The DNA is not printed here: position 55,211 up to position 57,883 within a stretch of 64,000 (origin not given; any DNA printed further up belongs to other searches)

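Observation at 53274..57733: Sialic-acid-like catabolic cluster containing an FAD-oxidoreductase::BNR-sialidase fusion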

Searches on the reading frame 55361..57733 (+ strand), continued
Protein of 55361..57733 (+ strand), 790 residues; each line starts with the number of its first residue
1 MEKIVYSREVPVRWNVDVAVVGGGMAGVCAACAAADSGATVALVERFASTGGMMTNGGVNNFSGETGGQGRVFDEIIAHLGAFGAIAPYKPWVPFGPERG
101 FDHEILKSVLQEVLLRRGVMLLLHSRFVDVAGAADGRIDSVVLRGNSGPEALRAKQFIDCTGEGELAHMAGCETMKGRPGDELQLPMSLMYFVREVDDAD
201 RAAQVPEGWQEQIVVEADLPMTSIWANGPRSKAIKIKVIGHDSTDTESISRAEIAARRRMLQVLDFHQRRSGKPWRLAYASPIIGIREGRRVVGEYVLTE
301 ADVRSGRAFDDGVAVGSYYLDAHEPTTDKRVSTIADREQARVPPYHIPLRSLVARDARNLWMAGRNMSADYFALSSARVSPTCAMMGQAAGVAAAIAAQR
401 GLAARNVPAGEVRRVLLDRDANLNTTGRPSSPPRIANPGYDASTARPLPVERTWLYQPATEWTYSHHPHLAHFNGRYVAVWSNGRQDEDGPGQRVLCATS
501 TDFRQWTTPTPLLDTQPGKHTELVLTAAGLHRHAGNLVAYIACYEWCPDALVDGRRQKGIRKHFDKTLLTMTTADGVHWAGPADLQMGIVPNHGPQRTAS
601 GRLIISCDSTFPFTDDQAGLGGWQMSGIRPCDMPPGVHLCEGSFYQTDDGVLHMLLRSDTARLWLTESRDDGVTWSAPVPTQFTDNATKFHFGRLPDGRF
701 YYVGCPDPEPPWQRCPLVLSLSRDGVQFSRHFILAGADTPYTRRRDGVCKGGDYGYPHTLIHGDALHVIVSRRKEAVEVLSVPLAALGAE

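Call 37: search_protein_families(library=pfam, proteins=[P0256, P0262, P0290, P0293, P0298, P0303, P0320, P0337, P0340, P0371], max_evalue=0.00001)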
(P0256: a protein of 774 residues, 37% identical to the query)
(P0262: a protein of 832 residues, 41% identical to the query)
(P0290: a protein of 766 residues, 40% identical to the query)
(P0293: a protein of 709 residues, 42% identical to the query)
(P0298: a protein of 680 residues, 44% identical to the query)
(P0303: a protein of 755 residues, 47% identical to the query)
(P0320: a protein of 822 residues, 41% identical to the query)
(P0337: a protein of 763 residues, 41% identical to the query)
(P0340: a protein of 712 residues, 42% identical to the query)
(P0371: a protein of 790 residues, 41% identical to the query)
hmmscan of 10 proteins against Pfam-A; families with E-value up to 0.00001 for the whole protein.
P0256 (774 aa): 5 families
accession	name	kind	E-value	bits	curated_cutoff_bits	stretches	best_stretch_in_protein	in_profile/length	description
PF12831.13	FAD_oxidored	-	7.2e-85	286.2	27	1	18-423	1-416/416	FAD dependent oxidoreductase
PF13088.12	BNR_2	-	1.7e-66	224.9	31.4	1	471-749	4-273/277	BNR repeat-like domain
PF01266.30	DAO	-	3.6e-08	33.8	27.9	0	18-53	1-37/353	FAD dependent oxidoreductase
PF03486.20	HI0933_like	-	2.6e-07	30.8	50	1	18-83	2-65/244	HI0933-like protein Rossmann domain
PF00890.30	FAD_binding_2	-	4e-07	30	20.4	0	18-54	1-37/414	FAD binding domain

P0262 (832 aa): 6 families
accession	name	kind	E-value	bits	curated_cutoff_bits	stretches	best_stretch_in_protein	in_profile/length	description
PF12831.13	FAD_oxidored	-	7.9e-99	332.2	27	1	22-430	1-416/416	FAD dependent oxidoreductase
PF13088.12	BNR_2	-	1.7e-59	201.9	31.4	1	478-783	1-274/277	BNR repeat-like domain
PF01266.30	DAO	-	9e-08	32.5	27.9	0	22-67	1-48/353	FAD dependent oxidoreductase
PF02012.26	BNR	-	1.2e-07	31.1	27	0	576-584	3-11/12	BNR/Asp-box repeat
PF01494.25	FAD_binding_3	-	2.3e-07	30.8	22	0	111-176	105-172/349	FAD binding domain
PF00890.30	FAD_binding_2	-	1.4e-06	28.2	20.4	0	22-69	1-49/414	FAD binding domain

P0290 (766 aa): 5 families
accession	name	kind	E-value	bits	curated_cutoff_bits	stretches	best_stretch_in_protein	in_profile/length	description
PF12831.13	FAD_oxidored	-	1.1e-79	269.1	27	1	13-405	1-415/416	FAD dependent oxidoreductase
PF13088.12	BNR_2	-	8.4e-76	255.4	31.4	1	456-723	4-273/277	BNR repeat-like domain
PF13859.12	BNR_3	-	3.8e-08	33.5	27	1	463-651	23-216/308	BNR repeat-like domain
PF01266.30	DAO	-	2.6e-07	30.9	27.9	0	13-62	1-49/353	FAD dependent oxidoreductase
PF00890.30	FAD_binding_2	-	2e-06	27.7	20.4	1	13-80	1-75/414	FAD binding domain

P0293 (709 aa): 2 families
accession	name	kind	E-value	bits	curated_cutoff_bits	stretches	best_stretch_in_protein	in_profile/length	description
PF12831.13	FAD_oxidored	-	3.5e-74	251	27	1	24-423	1-415/416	FAD dependent oxidoreductase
PF01266.30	DAO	-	2.6e-10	40.8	27.9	1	24-86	1-66/353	FAD dependent oxidoreductase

P0298 (680 aa): 2 families
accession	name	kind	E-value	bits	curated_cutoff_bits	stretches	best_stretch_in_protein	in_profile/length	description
PF12831.13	FAD_oxidored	-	2e-90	304.5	27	1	14-423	1-416/416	FAD dependent oxidoreductase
PF01266.30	DAO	-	5.9e-08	33.1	27.9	0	14-59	1-49/353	FAD dependent oxidoreductase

P0303 (755 aa): 1 family
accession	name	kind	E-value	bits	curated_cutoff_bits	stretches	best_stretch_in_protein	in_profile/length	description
PF12831.13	FAD_oxidored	-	2.8e-92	310.6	27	1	17-427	1-416/416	FAD dependent oxidoreductase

P0320 (822 aa): 4 families
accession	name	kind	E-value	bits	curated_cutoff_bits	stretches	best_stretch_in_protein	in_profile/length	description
PF12831.13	FAD_oxidored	-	1.7e-87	294.8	27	1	22-429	1-416/416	FAD dependent oxidoreductase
PF01266.30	DAO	-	2.7e-06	27.6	27.9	0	22-63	1-45/353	FAD dependent oxidoreductase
PF01494.25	FAD_binding_3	-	2.7e-06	27.3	22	0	20-64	1-45/349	FAD binding domain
PF13088.12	BNR_2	-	4.2e-06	26.8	31.4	0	556-745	84-248/277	BNR repeat-like domain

P0337 (763 aa): 1 family
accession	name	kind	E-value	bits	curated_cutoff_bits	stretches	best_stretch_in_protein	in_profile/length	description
PF12831.13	FAD_oxidored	-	1e-74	252.8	27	1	2-397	13-416/416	FAD dependent oxidoreductase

P0340 (712 aa): 5 families
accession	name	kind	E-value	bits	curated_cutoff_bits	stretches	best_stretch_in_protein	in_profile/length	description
PF12831.13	FAD_oxidored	-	4e-83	280.5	27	1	13-420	1-414/416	FAD dependent oxidoreductase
PF07992.20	Pyr_redox_2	-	7.7e-08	32.5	26.1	1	13-191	2-137/291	Pyridine nucleotide-disulphide oxidoreductase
PF00890.30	FAD_binding_2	-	9.1e-08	32.1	20.4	0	14-61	2-50/414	FAD binding domain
PF01266.30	DAO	-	1.7e-07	31.5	27.9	0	14-54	2-45/353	FAD dependent oxidoreductase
PF13450.12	NAD_binding_8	-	9.5e-06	26.2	21.9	0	16-51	1-36/68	NAD(P)-binding Rossmann-like domain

P0371 (790 aa): 2 families
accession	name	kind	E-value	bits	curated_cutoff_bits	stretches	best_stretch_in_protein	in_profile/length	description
PF13088.12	BNR_2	-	3.3e-21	76.3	31.4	1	492-769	12-276/277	BNR repeat-like domain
PF24067.1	Beta-prop_BT_1020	-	2.9e-10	40.6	27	1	466-529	46-109/236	BT_1020-like, N-terminal beta propeller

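Call 38: search_protein_families(library=pfam, proteins=[P0339, P0370, P0348, P0354, P0356, P0365, P0376, P0250, P0253, P0324], max_evalue=0.00001)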
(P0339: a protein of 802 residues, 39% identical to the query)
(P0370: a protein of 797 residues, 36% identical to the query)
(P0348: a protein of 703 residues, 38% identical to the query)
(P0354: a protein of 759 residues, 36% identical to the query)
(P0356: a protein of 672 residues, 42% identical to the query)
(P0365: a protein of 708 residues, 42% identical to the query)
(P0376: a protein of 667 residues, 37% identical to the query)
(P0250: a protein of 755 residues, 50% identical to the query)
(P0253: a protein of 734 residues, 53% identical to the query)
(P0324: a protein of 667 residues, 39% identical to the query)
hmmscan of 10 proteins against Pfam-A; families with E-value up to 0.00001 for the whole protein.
P0339 (802 aa): 5 families
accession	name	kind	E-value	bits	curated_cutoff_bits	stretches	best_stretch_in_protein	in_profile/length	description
PF12831.13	FAD_oxidored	-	1.7e-124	416.8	27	3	612-793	233-416/416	FAD dependent oxidoreductase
PF01266.30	DAO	-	1.7e-08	34.8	27.9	1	432-478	1-46/353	FAD dependent oxidoreductase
PF13450.12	NAD_binding_8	-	2e-08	34.8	21.9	1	435-472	1-38/68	NAD(P)-binding Rossmann-like domain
PF01134.28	GIDA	-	2.3e-06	27.4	22.1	1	432-489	1-56/391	Glucose inhibited division protein A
PF07992.20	Pyr_redox_2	-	2.7e-06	27.5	26.1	0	431-466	1-36/291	Pyridine nucleotide-disulphide oxidoreductase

P0370 (797 aa): 11 families
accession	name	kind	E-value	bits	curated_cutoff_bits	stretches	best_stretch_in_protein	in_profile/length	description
PF12831.13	FAD_oxidored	-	1.5e-127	426.8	27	3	607-788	233-416/416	FAD dependent oxidoreductase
PF01266.30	DAO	-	4e-11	43.5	27.9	1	427-531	1-94/353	FAD dependent oxidoreductase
PF07992.20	Pyr_redox_2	-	4.4e-10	39.9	26.1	0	427-462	2-33/291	Pyridine nucleotide-disulphide oxidoreductase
PF13450.12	NAD_binding_8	-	2.4e-09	37.8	21.9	1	430-467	1-38/68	NAD(P)-binding Rossmann-like domain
PF01946.23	Thi4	-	4.7e-09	36.3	26.2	1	423-469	15-62/235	Thi4 family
PF00890.30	FAD_binding_2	-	1e-08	35.2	20.4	1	427-463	1-37/414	FAD binding domain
PF01134.28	GIDA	-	1.9e-08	34.3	22.1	1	427-484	1-56/391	Glucose inhibited division protein A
PF03486.20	HI0933_like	-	1.6e-06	28.2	50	0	427-461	2-36/244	HI0933-like protein Rossmann domain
PF13738.12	Pyr_redox_3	-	2.1e-06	27.6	30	0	422-457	161-196/305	Pyridine nucleotide-disulphide oxidoreductase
PF00070.33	Pyr_redox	-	4.7e-06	27.5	22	0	428-457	2-31/82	Pyridine nucleotide-disulphide oxidoreductase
PF01494.25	FAD_binding_3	-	7.3e-06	25.9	22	0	425-456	1-32/349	FAD binding domain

P0348 (703 aa): 2 families
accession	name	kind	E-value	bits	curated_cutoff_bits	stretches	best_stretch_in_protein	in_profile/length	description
PF12831.13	FAD_oxidored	-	1.3e-68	232.6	27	1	17-417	1-416/416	FAD dependent oxidoreductase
PF00890.30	FAD_binding_2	-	9.4e-06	25.5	20.4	0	17-68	1-53/414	FAD binding domain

P0354 (759 aa): 5 families
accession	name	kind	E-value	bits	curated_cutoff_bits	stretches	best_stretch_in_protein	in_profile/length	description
PF12831.13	FAD_oxidored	-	1.2e-79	269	27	1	8-401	1-416/416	FAD dependent oxidoreductase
PF13088.12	BNR_2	-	1.1e-17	64.8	31.4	1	452-698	7-258/277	BNR repeat-like domain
PF01266.30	DAO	-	1e-09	38.9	27.9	1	8-70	1-66/353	FAD dependent oxidoreductase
PF03486.20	HI0933_like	-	5e-06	26.6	50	0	8-46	2-40/244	HI0933-like protein Rossmann domain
PF00890.30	FAD_binding_2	-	8.4e-06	25.7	20.4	0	8-45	1-38/414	FAD binding domain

P0356 (672 aa): 1 family
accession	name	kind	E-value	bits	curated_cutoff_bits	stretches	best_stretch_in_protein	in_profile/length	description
PF12831.13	FAD_oxidored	-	2.1e-80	271.5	27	1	23-430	1-416/416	FAD dependent oxidoreductase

P0365 (708 aa): 1 family
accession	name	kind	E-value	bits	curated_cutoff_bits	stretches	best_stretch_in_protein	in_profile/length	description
PF12831.13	FAD_oxidored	-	2.8e-91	307.3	27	1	21-430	1-416/416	FAD dependent oxidoreductase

P0376 (667 aa): 7 families
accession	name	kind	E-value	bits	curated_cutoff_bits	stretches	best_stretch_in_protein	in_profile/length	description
PF12831.13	FAD_oxidored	-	1.6e-76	258.7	27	1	9-401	1-415/416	FAD dependent oxidoreductase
PF01266.30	DAO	-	2.1e-07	31.3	27.9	1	9-60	1-52/353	FAD dependent oxidoreductase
PF00890.30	FAD_binding_2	-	3.8e-07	30.1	20.4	1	9-51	1-44/414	FAD binding domain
PF00070.33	Pyr_redox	-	3.1e-06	28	22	0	10-42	2-34/82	Pyridine nucleotide-disulphide oxidoreductase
PF03486.20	HI0933_like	-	3.4e-06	27.1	50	0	9-50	2-43/244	HI0933-like protein Rossmann domain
PF13450.12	NAD_binding_8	-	5.8e-06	26.9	21.9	0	12-46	1-35/68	NAD(P)-binding Rossmann-like domain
PF07992.20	Pyr_redox_2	-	7e-06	26.1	26.1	0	8-44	1-38/291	Pyridine nucleotide-disulphide oxidoreductase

P0250 (755 aa): 3 families
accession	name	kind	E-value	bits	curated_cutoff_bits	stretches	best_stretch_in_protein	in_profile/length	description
PF13088.12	BNR_2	-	9.1e-111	370.1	31.4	2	59-358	1-277/277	BNR repeat-like domain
PF04616.20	Glyco_hydro_43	-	7.9e-07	29.1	32.2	0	175-260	82-162/288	Glycosyl hydrolases family 43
PF24067.1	Beta-prop_BT_1020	-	1.7e-06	28.2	27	1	418-470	44-96/236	BT_1020-like, N-terminal beta propeller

P0253 (734 aa): 2 families
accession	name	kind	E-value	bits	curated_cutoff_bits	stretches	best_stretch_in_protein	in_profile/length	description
PF13088.12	BNR_2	-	8.9e-36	124.1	31.4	1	418-713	1-277/277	BNR repeat-like domain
PF24067.1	Beta-prop_BT_1020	-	9.6e-07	29.1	27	1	403-456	45-98/236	BT_1020-like, N-terminal beta propeller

P0324 (667 aa): 2 families
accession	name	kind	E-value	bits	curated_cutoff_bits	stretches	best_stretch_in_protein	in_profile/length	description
PF13088.12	BNR_2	-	6.5e-20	72.1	31.4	1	486-645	132-277/277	BNR repeat-like domain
PF24067.1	Beta-prop_BT_1020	-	1.1e-07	32.1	27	1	331-380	43-92/236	BT_1020-like, N-terminal beta propeller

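Call 63: search_protein_families(library=pfam, proteins=[L018:6780-7787:+, L046:6232-8427:+, L059:13633-15168:+, L023:805-2082:-, L040:2789-3721:+, L044:17292-18653:+, L042:6592-7512:-, L015:11333-13996:+, L056:14182-16251:+, L023:15743-17707:-], max_evalue=0.0001)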
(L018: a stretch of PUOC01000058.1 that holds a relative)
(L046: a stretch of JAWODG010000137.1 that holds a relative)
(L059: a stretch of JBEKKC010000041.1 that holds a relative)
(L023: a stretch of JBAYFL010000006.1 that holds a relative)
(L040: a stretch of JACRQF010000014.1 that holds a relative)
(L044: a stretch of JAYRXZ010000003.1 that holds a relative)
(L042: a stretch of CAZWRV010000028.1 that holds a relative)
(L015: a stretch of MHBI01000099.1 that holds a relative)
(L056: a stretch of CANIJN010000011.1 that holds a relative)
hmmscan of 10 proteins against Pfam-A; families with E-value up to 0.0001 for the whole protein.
L018:6780-7787:+ (335 aa): 3 families
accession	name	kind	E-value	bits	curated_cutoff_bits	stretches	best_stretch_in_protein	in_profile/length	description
PF00005.33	ABC_tran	-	3e-23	83.4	25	1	28-193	2-137/137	ABC transporter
PF08352.17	oligo_HPY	-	5.9e-19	68.7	27.1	1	244-310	1-65/65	Oligopeptide/dipeptide transporter, C-terminal region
PF13304.12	AAA_21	-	4e-08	34.1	27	1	157-228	230-303/304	AAA domain, putative AbiEii toxin, Type IV TA system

L046:6232-8427:+ (731 aa): 6 families
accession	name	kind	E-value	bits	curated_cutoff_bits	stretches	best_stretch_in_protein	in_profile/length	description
PF13088.12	BNR_2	-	3e-44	151.9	31.4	2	52-333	4-276/277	BNR repeat-like domain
PF02012.26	BNR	-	1.6e-14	51.9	27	0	618-627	2-11/12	BNR/Asp-box repeat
PF24316.1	Tli3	-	4.8e-09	37.1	27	0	418-470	63-115/129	T6SS Tli3 immunity protein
PF15902.12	Sortilin-Vps10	-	4.8e-08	32.7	33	0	509-629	4-112/446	Sortilin, neurotensin receptor 3,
PF04616.20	Glyco_hydro_43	-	1.2e-06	28.5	32.2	0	60-120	86-144/288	Glycosyl hydrolases family 43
PF13859.12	BNR_3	-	2e-05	24.6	27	0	159-257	126-220/308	BNR repeat-like domain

L059:13633-15168:+ (511 aa): 2 families
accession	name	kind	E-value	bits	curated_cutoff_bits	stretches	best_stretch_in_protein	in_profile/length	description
PF01120.23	Alpha_L_fucos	-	1.5e-59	202.6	25.2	1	52-411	15-344/345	Alpha-L-fucosidase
PF14871.12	GHL6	-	2.8e-05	24.8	35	1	121-195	3-73/132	Hypothetical glycosyl hydrolase 6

L023:805-2082:- (425 aa): 3 families
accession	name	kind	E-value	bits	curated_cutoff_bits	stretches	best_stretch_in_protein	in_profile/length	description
PF13360.13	PQQ_2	-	1.1e-30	107.5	27.6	2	103-332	5-212/233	Outer membrane protein assembly factor BamB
PF13570.13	Beta-prop_ACSF4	-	2.9e-14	53.7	133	2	249-412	156-316/329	Beta-alanine-activating enzyme, beta-propeller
PF01011.28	PQQ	-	2.1e-05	23.9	26.7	0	322-363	542-584/595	Glucose/ethanol/alcohol dehydrogenase, beta-propeller domain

L040:2789-3721:+ (310 aa): 1 family
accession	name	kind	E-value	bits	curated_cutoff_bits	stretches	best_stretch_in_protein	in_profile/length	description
PF00701.28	DHDPS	-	2e-58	197.9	22.1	1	10-300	2-286/289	Dihydrodipicolinate synthetase family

L044:17292-18653:+ (453 aa): 4 families
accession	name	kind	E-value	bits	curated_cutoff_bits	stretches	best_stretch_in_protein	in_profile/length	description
PF12566.14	DUF3748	-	1.1e-53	180.9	27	1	83-208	2-123/123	Protein of unknown function (DUF3748)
PF07676.18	PD40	-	4.4e-14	52.4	20.9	0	374-389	13-28/38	WD40-like Beta Propeller Repeat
PF10584.14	Proteasome_A_N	-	1.7e-05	24.9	27.7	0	35-43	4-12/23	Proteasome subunit A N-terminal signature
PF00930.27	DPPIV_N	-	6.9e-05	22.2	22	0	349-433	23-119/354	Dipeptidyl peptidase IV (DPP IV) N-terminal region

L042:6592-7512:- (306 aa): 2 families
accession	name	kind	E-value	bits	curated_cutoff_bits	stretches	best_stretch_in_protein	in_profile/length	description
PF12833.13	HTH_18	-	1.1e-22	80.5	33.6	1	227-303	2-78/80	Helix-turn-helix domain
PF00165.29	HTH_AraC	-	8.3e-19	67.7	26.6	2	273-303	12-41/42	Bacterial regulatory helix-turn-helix proteins, AraC family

L015:11333-13996:+ (887 aa): 3 families
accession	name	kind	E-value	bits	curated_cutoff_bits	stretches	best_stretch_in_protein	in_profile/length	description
PF16126.11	DUF4838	-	2.4e-19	70.1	26.6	1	325-584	79-325/325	Domain of unknown function (DUF4838)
PF03648.19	Glyco_hydro_67N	-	2.3e-06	28.3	24.3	1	92-194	19-120/120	Glycosyl hydrolase family 67 N-terminus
PF02837.24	Glyco_hydro_2_N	-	1.9e-05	25.1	28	0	774-824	65-113/169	Glycosyl hydrolases family 2, sugar binding domain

L056:14182-16251:+ (689 aa): 1 family
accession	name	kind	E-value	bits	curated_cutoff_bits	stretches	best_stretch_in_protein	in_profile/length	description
PF03629.24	SASA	-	3.8e-17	63.1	24.8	2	438-528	119-205/226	Carbohydrate esterase, sialic acid-specific acetylesterase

L023:15743-17707:- (654 aa): 1 family
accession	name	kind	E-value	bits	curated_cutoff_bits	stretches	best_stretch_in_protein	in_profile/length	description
PF05960.17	DUF885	-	3.1e-52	179.3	32.4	1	110-625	25-531/532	Bacterial protein of unknown function (DUF885)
